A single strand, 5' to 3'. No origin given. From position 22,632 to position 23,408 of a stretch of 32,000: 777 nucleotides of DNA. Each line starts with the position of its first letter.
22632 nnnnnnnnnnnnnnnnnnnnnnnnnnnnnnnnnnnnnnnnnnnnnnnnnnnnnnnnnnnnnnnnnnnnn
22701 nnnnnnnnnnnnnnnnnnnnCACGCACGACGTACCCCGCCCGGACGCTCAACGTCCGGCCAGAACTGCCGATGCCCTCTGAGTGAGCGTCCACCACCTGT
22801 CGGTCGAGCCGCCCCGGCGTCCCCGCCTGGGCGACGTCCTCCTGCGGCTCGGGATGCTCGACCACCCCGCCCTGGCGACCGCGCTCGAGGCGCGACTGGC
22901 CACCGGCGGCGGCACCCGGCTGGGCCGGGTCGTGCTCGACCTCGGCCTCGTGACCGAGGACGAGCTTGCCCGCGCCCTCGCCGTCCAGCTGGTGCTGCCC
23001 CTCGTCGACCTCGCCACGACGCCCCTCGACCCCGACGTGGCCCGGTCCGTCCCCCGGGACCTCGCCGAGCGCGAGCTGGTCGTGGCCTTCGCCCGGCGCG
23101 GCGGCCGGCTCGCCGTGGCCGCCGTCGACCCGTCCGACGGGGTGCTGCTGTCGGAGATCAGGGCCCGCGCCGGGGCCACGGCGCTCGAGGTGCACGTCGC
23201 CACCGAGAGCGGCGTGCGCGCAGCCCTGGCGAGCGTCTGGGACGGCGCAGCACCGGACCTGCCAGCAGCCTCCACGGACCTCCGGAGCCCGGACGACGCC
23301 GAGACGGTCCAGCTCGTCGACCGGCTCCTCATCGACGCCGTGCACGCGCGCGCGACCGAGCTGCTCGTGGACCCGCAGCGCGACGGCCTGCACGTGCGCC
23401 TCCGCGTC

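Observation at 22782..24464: Orphan MshEN-type c-di-GMP receptor domain fused to a PilB/GspE ATPase core whose catalytic motifs are all degenerate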

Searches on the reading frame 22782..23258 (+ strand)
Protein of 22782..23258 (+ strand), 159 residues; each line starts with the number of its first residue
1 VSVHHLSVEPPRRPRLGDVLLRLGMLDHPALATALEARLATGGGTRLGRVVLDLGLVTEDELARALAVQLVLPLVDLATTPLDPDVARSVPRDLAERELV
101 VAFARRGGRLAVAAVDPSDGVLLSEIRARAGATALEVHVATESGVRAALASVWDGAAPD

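Call 60: search_solved_structures(query=window:22782-23258:+, show_alignments=5, max_evalue=0.01)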
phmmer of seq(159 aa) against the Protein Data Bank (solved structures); distinct sequences matched with E-value up to 0.01: 18.
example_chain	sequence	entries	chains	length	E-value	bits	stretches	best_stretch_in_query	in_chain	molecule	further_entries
6f8l_G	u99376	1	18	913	7e-26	94.7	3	11-150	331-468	Type IV pilus assembly protein PilF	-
5zfr_A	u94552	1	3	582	1.6e-20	77.3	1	4-157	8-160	Type IV pilus biogenesis ATPase PilB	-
6olj_C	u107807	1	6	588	3.5e-17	66.5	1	13-157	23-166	Type IV pilus biogenesis ATPase PilB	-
5tsg_B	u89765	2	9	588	3.6e-17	66.4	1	13-157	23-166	Type IV pilus biogenesis ATPase PilB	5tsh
3jc8_Ba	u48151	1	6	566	7.5e-14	55.7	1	15-152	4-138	Type IV-A pilus assembly ATPase PilB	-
5htl_A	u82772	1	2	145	5e-13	53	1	13-120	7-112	MSHA biogenesis protein MshE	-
6ejf_G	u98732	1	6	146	8.2e-11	45.8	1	11-150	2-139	Type IV pilus assembly protein PilF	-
9g1w_A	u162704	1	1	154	1.7e-10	44.8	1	14-151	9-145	Type IV pilus assembly ATPase PilB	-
7lko_B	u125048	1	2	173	1.4e-05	28.9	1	41-149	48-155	Pilus biogenesis protein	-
8pfa_A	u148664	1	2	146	5.3e-05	27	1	11-132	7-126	c-di-GMP binding domain of the ATPase enzyme PilF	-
8pdk_A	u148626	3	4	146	0.00012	25.8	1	12-132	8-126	c-di-GMP binding domain of the ATPase enzyme PilF | ATP-binding motif-containing protein pilF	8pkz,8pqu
9gl5_A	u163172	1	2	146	0.00017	25.4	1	12-132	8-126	ATP-binding motif-containing protein pilF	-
7lkm_A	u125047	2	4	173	0.00019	25.2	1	41-149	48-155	Pilus biogenesis protein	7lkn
6ejf_J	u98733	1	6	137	0.00022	24.9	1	15-130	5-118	Type IV pilus assembly protein PilF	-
9glg_A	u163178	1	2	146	0.00033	24.4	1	12-132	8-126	ATP-binding motif-containing protein pilF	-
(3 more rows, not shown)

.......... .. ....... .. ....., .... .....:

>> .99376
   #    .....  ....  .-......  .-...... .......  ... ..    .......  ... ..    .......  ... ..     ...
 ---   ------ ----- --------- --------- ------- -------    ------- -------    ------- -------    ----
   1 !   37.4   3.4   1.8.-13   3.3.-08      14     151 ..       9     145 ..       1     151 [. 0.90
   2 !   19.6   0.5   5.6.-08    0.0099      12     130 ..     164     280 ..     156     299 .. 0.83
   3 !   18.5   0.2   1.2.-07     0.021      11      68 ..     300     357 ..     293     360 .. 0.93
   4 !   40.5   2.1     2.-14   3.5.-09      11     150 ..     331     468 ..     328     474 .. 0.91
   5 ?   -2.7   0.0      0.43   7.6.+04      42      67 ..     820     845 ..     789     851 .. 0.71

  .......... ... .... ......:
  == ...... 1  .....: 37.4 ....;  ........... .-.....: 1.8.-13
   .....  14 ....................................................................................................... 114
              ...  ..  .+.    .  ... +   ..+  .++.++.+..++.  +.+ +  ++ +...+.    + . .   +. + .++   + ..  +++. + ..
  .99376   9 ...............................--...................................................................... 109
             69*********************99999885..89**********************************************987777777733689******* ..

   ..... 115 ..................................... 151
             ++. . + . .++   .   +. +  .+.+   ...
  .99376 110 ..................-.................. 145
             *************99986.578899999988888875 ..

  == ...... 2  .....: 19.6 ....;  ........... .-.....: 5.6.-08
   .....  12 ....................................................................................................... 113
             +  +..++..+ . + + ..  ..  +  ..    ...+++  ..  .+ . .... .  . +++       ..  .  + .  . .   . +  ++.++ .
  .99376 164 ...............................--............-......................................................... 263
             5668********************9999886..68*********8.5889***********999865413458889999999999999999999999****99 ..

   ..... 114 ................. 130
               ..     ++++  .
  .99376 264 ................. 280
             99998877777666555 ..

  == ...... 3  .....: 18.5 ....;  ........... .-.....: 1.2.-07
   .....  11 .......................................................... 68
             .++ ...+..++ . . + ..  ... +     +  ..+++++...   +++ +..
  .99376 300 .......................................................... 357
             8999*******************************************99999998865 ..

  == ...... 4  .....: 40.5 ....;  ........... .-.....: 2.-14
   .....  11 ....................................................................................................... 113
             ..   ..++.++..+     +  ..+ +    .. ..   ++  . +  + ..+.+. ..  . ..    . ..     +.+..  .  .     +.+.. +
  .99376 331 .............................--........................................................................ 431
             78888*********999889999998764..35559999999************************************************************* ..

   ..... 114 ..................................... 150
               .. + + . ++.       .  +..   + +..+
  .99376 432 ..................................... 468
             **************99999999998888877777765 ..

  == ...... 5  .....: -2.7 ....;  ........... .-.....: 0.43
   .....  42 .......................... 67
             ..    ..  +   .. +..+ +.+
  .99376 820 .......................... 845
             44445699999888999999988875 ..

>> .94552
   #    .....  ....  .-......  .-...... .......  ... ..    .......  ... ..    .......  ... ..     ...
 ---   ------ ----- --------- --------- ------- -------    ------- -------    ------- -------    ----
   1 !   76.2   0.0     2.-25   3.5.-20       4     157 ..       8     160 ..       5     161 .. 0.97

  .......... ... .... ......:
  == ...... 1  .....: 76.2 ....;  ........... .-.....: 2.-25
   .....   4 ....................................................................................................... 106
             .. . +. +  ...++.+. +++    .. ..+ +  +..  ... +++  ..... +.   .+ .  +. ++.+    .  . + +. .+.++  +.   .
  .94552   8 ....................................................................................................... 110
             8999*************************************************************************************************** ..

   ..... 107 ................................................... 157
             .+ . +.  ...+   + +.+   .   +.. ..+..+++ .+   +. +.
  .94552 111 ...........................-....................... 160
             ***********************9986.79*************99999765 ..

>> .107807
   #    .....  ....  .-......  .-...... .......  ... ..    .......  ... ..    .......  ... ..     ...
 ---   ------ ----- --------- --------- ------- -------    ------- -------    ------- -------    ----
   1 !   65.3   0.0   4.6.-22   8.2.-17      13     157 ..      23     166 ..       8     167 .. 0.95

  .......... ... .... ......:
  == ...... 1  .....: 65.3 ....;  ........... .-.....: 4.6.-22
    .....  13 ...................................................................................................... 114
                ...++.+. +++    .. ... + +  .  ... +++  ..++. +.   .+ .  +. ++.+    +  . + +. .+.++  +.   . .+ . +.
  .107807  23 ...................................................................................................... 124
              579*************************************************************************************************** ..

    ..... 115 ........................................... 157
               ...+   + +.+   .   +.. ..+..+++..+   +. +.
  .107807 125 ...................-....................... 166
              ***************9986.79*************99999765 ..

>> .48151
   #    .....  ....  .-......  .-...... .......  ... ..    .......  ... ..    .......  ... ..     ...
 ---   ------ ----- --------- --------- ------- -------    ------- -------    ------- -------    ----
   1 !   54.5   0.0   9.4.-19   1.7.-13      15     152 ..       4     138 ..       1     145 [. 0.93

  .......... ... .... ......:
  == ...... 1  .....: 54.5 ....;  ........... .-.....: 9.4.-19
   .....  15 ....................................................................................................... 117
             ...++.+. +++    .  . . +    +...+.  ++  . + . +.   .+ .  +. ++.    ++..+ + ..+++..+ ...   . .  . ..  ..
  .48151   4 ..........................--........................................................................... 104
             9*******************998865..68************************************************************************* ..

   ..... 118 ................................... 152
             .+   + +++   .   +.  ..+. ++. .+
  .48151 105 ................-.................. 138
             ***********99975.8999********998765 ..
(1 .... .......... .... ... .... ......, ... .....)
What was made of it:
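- On MshEN c-di-GMP receptor domain: MshE 5HTL matches at E = 5e-13 (call 60). The spacer is 7 residues rather than 5, as in Geobacter PilB (call 60).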
